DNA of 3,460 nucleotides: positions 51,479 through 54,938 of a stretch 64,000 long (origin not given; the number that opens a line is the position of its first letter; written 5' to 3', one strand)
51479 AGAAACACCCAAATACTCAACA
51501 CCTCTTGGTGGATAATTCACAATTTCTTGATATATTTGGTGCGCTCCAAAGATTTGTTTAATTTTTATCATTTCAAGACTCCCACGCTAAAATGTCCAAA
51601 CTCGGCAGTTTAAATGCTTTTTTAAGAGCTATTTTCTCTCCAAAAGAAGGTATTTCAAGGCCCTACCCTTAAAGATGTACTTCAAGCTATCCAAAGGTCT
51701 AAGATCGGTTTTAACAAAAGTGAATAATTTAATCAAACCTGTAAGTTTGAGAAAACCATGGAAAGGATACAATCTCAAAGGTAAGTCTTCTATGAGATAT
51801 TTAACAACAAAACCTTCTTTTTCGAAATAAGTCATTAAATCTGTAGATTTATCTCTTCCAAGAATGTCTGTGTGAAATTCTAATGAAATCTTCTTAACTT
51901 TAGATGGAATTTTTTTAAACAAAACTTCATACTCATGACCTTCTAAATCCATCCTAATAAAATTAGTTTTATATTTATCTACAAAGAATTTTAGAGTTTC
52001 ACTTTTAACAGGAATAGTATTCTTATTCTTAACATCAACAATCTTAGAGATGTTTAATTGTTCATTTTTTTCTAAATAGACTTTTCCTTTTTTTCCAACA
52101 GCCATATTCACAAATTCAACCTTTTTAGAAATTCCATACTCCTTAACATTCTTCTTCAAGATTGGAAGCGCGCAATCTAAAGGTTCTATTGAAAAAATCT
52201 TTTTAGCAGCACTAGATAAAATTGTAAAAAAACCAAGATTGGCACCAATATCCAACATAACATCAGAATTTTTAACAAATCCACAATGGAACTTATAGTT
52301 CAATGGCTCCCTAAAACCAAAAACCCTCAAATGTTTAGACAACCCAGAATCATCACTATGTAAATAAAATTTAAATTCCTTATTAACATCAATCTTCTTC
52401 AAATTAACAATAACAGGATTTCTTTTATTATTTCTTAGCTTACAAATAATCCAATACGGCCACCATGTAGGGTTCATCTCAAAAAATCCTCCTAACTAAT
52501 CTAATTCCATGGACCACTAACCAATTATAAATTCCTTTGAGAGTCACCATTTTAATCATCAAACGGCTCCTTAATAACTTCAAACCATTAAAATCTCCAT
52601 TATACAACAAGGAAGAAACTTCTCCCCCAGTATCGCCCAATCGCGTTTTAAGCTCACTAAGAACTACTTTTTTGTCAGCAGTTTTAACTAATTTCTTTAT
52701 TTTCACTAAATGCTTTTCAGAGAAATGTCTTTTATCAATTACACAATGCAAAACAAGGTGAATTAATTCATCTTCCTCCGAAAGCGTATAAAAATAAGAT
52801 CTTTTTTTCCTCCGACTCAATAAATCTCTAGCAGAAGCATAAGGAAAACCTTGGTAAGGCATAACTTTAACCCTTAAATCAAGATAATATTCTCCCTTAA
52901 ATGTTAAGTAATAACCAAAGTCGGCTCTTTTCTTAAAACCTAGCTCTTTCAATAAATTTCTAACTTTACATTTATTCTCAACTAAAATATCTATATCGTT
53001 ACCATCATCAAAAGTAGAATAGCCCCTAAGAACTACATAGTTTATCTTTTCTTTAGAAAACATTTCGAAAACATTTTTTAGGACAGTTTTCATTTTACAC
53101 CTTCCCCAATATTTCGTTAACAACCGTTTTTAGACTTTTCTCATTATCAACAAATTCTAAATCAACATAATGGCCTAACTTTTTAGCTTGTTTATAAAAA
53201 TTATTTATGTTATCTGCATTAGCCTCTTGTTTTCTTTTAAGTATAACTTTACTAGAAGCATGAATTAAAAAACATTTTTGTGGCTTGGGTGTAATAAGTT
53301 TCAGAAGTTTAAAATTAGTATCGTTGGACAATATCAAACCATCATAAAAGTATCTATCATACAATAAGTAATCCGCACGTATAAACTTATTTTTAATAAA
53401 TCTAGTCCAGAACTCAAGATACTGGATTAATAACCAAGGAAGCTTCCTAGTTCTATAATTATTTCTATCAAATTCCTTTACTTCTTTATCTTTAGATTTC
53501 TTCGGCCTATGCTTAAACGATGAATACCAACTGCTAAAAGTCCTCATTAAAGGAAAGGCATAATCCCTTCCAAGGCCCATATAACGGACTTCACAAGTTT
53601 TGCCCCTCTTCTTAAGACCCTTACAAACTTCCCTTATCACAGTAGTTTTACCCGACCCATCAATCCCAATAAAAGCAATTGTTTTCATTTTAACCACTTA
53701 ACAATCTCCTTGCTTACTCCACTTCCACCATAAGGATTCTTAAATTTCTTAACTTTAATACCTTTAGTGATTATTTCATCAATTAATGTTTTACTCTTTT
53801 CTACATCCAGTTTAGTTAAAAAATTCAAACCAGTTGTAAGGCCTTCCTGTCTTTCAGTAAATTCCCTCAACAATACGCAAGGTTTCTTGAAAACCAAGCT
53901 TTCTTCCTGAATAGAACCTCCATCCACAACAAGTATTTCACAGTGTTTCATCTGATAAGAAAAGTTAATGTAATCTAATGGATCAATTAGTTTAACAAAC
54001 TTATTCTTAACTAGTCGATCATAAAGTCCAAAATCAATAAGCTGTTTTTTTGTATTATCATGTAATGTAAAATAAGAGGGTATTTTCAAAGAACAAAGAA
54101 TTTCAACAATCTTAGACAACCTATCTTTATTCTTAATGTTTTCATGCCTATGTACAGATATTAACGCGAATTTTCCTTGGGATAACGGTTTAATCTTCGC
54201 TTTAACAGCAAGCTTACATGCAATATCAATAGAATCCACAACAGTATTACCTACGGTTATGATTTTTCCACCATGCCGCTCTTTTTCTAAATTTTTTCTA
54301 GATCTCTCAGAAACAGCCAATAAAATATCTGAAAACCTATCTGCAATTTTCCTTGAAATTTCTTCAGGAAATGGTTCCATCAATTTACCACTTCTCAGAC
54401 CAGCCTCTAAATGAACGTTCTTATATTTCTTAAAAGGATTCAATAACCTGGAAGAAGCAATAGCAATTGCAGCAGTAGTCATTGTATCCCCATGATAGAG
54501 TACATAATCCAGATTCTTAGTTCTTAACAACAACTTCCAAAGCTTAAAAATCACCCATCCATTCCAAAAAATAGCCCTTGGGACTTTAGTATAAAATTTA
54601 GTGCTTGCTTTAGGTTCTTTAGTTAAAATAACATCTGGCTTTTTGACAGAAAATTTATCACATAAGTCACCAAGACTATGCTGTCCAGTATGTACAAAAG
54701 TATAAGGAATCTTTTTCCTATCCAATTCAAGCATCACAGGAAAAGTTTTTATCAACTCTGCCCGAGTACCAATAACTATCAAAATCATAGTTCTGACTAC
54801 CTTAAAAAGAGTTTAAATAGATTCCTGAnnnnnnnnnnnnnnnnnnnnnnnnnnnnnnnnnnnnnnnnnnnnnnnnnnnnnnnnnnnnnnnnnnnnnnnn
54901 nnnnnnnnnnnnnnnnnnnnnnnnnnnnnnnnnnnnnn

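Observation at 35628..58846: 23-kb protein-glycosylation island: AglB + AglH-like GPT + flippase + ≥6 GTs + 5 methyltransferases + complete sialic-acid-like (NeuABC) pathway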

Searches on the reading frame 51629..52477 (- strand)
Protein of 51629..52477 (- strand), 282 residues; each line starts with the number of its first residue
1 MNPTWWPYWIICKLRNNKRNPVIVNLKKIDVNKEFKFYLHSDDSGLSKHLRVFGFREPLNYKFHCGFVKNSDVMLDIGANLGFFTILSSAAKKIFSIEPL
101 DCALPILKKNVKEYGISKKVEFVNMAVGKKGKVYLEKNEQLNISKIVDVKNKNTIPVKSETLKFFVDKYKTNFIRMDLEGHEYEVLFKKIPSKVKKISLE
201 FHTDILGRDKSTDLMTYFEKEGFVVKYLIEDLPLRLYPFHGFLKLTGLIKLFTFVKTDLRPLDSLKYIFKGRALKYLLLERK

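Call 4: search_protein_families(library=pfam, proteins=[window:51629-52477:-], max_evalue=0.001)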
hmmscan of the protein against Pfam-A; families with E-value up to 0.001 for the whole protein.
window:51629-52477:- (282 aa): 1 family
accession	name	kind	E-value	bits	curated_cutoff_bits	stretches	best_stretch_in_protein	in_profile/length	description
PF05050.19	Methyltransf_21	-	9.2e-11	42.6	22.7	1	76-224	1-172/173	Methyltransferase FkbM domain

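Call 7: search_protein_families(library=ncbifam, proteins=[window:51629-52477:-], max_evalue=0.01)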
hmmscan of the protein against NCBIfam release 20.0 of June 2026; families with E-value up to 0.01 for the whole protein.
window:51629-52477:- (282 aa): 2 families
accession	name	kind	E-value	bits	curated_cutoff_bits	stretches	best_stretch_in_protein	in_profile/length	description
TIGR01444.1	fkbM_fam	subfamily_domain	4.3e-18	66.2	37.7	1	73-202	1-143/143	FkbM family methyltransferase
NF047732.1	tRNAMtaseTrm5bMeth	equivalog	0.0002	20.5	500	1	67-124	195-252/337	tRNA (guanine(37)-N1)-methyltransferase Trm5b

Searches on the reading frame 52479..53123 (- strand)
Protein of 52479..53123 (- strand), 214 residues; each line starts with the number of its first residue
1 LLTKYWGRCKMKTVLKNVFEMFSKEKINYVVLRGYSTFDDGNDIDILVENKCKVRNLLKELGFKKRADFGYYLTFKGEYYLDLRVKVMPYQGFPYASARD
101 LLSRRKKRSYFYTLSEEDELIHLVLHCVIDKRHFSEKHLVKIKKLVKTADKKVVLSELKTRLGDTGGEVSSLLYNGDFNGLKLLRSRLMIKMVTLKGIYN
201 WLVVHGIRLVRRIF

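Call 4: search_protein_families(library=pfam, proteins=[window:52479-53123:-], max_evalue=0.001)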
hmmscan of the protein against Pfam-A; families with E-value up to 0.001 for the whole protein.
window:52479-53123:- (214 aa): 1 family
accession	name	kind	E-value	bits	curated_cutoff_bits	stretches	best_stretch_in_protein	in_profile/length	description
PF14907.12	NTP_transf_5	-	2.8e-11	43.9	31.2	1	41-162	94-228/249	Uncharacterised nucleotidyltransferase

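Call 6: search_protein_families(library=ncbifam, proteins=[window:52479-53123:-], max_evalue=0.01)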
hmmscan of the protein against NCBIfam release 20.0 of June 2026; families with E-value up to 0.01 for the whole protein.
window:52479-53123:- (214 aa): 0 families

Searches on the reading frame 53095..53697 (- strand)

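Call 5: search_protein_families(library=pfam, proteins=[window:53095-53697:-], max_evalue=0.001)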
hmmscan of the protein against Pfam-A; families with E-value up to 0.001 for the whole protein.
window:53095-53697:- (200 aa): 1 family
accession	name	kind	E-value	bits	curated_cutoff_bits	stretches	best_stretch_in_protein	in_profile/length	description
PF02223.23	Thymidylate_kin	-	2.3e-06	27.9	27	0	11-34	3-26/185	Thymidylate kinase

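Call 6: search_protein_families(library=ncbifam, proteins=[window:53095-53697:-], max_evalue=0.01)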
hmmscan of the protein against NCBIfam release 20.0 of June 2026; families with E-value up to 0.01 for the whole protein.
window:53095-53697:- (200 aa): 8 families
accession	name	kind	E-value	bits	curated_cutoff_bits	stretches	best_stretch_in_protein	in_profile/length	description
TIGR00041.1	DTMP_kinase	equivalog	7e-06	25.9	83.25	1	2-32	2-32/196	dTMP kinase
NF041053.1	CobW_rel_Se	equivalog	1.6e-05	24.7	180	1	4-37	1-34/195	CobW-related selenoprotein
NF003122.0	PRK04040.1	equivalog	0.00036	20.1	155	0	4-31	2-29/189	adenylate kinase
NF011064.0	PRK14494.1-3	equivalog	0.00047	19.6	418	1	4-34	1-31/244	putative molybdopterin-guanine dinucleotide biosynthesis protein MobB/FeS domain-containing protein protein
TIGR00176.1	mobB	equivalog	0.0017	18.4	76.2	1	7-34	2-29/155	molybdopterin-guanine dinucleotide biosynthesis protein B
NF005923.0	PRK07933.1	equivalog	0.0038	16.6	193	0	7-36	3-32/213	dTMP kinase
NF005250.0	PRK06761.1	equivalog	0.0056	15.7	270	0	5-95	4-90/282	hypothetical protein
TIGR00064.1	ftsY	equivalog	0.0091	15.3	260.7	1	5-35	80-110/279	signal recognition particle-docking protein FtsY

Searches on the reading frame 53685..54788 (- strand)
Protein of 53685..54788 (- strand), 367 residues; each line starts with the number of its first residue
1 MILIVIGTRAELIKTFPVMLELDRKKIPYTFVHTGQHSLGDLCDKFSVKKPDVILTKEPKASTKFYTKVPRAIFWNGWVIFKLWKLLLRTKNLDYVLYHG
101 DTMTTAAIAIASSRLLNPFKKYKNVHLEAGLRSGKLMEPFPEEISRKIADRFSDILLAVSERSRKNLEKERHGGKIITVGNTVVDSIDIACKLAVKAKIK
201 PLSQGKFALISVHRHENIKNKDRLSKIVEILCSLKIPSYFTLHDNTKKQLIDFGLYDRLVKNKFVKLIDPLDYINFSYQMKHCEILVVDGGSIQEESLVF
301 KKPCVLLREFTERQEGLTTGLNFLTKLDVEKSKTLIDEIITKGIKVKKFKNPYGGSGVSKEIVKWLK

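Call 5: search_protein_families(library=pfam, proteins=[window:53685-54788:-], max_evalue=0.001)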
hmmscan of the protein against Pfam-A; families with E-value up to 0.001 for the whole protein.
window:53685-54788:- (367 aa): 1 family
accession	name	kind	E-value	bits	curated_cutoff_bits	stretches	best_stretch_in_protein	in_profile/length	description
PF02350.25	Epimerase_2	-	9.7e-61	206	30.6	1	24-367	5-347/347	UDP-N-acetylglucosamine 2-epimerase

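Call 6: search_protein_families(library=ncbifam, proteins=[window:53685-54788:-], max_evalue=0.01)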
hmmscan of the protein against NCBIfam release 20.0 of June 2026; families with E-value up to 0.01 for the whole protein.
window:53685-54788:- (367 aa): 2 families
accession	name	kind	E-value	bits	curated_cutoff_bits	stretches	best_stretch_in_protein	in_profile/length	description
TIGR00236.1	wecB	equivalog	1.1e-61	209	210.15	1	2-366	3-362/366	non-hydrolyzing UDP-N-acetylglucosamine 2-epimerase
TIGR03568.1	NeuC_NnaA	equivalog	9.5e-12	44.5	235.9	1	2-366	3-365/365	UDP-N-acetylglucosamine 2-epimerase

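Call 60: search_solved_structures(query=window:53685-54788:-, max_evalue=0.00001)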
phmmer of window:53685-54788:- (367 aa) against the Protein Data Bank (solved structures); distinct sequences matched with E-value up to 0.00001: 24.
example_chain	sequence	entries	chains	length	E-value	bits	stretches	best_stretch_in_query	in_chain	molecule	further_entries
4neq_A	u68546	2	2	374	1.3e-49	172.5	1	3-364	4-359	UDP-N-acetylglucosamine 2-epimerase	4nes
1v4v_A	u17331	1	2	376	6.5e-34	120.9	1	88-356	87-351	UDP-N-Acetylglucosamine 2-Epimerase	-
9cm8_A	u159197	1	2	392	6.6e-33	117.6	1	2-364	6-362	UDP-N-acetylglucosamine 2-epimerase (non-hydrolyzing)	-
1o6c_A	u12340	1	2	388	1e-32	117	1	2-365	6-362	UDP-N-acetylglucosamine 2-epimerase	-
4fkz_A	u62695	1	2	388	1e-32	117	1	2-365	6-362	UDP-N-acetylglucosamine 2-epimerase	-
5enz_A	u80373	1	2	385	1.2e-32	116.7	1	2-366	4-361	UDP-GlcNAc 2-epimerase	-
6vlb_A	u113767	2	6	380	1.8e-31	112.9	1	2-365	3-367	UDP-N-acetylglucosamine 2-epimerase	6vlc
8sxv_A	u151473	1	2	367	4.2e-31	111.6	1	2-350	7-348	UDP-2,3-diacetamido-2,3-dideoxy-glucuronic acid-2-epimerase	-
8sxy_A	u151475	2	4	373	4.5e-31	111.5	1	2-350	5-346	UDP-2,3-diacetamido-2,3-dideoxy-glucuronic acid-2-epimerase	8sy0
8ahe_A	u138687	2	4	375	1.5e-30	109.8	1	2-364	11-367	UDP-N-acetylglucosamine 2-epimerase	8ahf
3beo_A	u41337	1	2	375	1.5e-30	109.8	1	2-364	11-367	UDP-N-acetylglucosamine 2-epimerase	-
8sxw_A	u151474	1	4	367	2.1e-30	109.3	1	2-350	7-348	UDP-2,3-diacetamido-2,3-dideoxy-glucuronic acid-2-epimerase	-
8sy9_A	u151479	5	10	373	2.2e-30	109.3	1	2-350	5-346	UDP-2,3-diacetamido-2,3-dideoxy-glucuronic acid-2-epimerase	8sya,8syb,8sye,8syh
8syd_A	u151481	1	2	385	2.6e-30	109.1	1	2-350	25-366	UDP-2,3-diacetamido-2,3-dideoxy-glucuronic acid-2-epimerase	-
3ot5_A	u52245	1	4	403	1.3e-27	100.2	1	2-362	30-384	UDP-N-acetylglucosamine 2-epimerase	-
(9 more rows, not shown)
